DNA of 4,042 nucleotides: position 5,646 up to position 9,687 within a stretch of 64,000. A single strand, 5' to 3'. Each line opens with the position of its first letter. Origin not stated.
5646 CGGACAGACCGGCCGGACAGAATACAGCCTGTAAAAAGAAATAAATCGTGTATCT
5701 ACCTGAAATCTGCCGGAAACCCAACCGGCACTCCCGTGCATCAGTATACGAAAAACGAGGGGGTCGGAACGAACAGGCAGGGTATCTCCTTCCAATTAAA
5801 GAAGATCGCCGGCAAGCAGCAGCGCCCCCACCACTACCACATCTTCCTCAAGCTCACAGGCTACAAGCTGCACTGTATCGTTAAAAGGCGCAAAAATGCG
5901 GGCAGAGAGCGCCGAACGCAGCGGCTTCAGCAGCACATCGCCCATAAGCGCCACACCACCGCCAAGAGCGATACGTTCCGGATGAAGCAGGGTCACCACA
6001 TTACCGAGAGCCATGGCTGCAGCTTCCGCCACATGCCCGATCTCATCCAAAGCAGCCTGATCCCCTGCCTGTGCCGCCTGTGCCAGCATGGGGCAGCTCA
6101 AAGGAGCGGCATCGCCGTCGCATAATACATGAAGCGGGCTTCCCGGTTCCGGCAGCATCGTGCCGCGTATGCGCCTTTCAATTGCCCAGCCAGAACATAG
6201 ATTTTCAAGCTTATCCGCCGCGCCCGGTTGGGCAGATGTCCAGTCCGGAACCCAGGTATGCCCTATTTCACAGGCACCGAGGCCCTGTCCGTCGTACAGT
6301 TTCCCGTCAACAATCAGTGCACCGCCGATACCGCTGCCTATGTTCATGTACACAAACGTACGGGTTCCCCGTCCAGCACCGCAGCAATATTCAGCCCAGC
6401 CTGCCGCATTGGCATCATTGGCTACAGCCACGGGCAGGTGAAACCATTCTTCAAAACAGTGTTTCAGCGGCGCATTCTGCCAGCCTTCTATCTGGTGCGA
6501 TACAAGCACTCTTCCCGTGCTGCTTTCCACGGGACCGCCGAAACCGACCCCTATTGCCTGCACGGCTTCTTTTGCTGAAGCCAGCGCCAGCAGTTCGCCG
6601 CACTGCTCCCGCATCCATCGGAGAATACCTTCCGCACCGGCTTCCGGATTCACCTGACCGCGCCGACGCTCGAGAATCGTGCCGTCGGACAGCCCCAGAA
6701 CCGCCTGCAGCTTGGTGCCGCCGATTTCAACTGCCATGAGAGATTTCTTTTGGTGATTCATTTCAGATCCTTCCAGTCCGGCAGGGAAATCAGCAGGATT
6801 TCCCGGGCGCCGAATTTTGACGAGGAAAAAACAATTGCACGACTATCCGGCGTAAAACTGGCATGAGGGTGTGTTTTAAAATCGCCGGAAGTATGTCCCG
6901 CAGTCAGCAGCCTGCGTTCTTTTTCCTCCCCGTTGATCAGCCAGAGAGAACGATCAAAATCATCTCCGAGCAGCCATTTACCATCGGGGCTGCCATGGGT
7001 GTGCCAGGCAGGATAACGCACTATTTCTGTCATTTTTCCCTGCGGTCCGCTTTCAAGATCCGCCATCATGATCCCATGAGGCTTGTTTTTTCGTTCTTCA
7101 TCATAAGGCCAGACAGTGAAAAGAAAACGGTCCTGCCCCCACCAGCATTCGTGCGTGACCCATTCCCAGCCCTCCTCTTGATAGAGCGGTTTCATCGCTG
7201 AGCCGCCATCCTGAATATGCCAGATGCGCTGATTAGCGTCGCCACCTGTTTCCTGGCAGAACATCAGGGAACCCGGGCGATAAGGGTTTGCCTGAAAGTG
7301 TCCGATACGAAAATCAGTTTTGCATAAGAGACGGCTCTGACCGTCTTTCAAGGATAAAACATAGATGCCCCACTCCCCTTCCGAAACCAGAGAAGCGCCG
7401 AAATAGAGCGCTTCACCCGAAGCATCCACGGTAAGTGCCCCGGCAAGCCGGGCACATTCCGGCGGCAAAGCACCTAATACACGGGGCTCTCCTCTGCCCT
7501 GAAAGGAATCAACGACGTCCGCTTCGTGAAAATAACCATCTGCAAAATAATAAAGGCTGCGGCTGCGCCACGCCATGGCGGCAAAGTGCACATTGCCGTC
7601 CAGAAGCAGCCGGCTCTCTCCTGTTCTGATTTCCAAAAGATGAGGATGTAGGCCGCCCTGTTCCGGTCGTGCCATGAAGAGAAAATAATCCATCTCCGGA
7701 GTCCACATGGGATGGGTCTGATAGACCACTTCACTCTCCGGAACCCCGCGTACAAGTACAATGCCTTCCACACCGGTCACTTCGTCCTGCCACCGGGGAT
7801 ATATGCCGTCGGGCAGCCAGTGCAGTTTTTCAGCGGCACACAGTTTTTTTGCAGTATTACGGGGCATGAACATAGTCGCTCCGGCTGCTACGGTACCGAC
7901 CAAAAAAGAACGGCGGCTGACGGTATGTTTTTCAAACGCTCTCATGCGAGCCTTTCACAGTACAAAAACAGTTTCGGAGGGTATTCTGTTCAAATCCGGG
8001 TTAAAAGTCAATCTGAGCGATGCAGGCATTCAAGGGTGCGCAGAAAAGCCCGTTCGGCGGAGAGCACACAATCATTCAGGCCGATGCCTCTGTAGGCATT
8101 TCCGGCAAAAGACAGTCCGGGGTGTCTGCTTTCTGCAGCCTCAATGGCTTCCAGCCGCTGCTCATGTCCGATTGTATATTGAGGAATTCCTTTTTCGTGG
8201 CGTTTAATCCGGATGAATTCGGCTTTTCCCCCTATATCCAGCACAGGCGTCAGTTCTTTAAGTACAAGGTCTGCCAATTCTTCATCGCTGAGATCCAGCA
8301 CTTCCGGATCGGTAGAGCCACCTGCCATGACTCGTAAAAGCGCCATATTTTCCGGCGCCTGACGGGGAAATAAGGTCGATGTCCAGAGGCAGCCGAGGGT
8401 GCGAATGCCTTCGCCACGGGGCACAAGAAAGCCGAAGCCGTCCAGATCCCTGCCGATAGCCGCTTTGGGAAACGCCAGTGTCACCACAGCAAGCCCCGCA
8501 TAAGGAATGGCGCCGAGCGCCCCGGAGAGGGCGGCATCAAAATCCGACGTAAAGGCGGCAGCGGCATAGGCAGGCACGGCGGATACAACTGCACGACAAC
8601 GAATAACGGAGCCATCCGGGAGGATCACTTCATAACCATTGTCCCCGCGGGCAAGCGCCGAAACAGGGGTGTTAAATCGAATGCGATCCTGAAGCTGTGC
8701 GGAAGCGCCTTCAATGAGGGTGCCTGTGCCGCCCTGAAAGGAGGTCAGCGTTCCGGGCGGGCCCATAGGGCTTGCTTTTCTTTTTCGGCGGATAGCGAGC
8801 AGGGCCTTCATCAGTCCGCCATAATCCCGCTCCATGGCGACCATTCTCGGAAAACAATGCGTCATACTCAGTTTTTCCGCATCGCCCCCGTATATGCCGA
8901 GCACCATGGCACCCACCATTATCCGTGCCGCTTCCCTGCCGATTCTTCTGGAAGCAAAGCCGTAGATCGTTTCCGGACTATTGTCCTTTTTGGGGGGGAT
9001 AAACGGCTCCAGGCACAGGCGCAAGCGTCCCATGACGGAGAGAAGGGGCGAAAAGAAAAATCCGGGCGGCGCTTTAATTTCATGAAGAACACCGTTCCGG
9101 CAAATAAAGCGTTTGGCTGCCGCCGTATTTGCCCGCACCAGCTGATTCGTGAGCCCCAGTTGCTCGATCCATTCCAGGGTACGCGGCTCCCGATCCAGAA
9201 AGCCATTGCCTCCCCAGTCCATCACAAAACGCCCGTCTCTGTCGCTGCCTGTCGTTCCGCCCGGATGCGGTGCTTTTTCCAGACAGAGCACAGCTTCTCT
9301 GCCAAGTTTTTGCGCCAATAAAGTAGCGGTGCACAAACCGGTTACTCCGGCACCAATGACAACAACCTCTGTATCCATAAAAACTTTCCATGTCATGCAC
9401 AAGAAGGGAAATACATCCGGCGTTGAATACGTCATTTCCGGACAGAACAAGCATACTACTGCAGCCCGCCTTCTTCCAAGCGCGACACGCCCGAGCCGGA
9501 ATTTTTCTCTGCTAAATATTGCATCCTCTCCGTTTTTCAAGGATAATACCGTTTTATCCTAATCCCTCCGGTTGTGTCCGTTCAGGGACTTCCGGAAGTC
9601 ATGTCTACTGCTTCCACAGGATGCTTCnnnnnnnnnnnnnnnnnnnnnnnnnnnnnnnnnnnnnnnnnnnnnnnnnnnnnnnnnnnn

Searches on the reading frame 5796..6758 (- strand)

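Call 15: search_protein_families(library=pfam, proteins=[window:5796-6758:-], max_evalue=0.00001)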
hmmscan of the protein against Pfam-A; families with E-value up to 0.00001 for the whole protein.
window:5796-6758:- (320 aa): 1 family
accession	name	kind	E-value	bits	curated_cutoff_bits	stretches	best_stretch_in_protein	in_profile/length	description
PF00480.26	ROK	-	6e-49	167.6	22.9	1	8-316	2-291/294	ROK family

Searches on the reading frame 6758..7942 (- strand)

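Call 15: search_protein_families(library=pfam, proteins=[window:6758-7942:-], max_evalue=0.00001)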
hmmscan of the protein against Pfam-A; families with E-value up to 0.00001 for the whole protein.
window:6758-7942:- (394 aa): 1 family
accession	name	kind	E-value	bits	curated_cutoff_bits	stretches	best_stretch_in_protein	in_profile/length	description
PF14583.12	Pectate_lyase22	-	8.9e-11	41.6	30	0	196-274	173-252/386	Oligogalacturonate lyase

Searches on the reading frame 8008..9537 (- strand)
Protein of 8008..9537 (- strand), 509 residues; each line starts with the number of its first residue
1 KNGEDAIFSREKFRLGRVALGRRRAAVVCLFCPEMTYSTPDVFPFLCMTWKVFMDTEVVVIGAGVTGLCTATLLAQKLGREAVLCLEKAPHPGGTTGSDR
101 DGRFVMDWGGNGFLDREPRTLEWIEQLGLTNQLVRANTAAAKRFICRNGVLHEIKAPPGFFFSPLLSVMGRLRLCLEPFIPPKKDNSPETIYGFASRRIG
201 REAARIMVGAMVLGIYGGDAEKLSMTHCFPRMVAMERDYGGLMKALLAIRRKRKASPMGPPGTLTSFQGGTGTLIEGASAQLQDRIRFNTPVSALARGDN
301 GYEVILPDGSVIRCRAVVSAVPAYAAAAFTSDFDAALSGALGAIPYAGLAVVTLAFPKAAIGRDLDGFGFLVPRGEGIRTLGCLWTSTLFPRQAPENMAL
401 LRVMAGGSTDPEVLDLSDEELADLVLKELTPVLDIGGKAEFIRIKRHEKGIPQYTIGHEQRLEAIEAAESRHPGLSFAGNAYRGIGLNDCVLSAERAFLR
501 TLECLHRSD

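Call 15: search_protein_families(library=pfam, proteins=[window:8008-9537:-], max_evalue=0.00001)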
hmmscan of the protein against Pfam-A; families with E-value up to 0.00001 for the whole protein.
window:8008-9537:- (509 aa): 3 families
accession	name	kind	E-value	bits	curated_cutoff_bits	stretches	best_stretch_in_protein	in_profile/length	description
PF01593.30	Amino_oxidase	-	4.5e-50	171.6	19.8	1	66-497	2-438/443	Flavin containing amine oxidoreductase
PF01266.30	DAO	-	1.9e-12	47.8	27.9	1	58-97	2-40/353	FAD dependent oxidoreductase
PF13450.12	NAD_binding_8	-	2.8e-12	47.2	21.9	1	60-125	1-66/68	NAD(P)-binding Rossmann-like domain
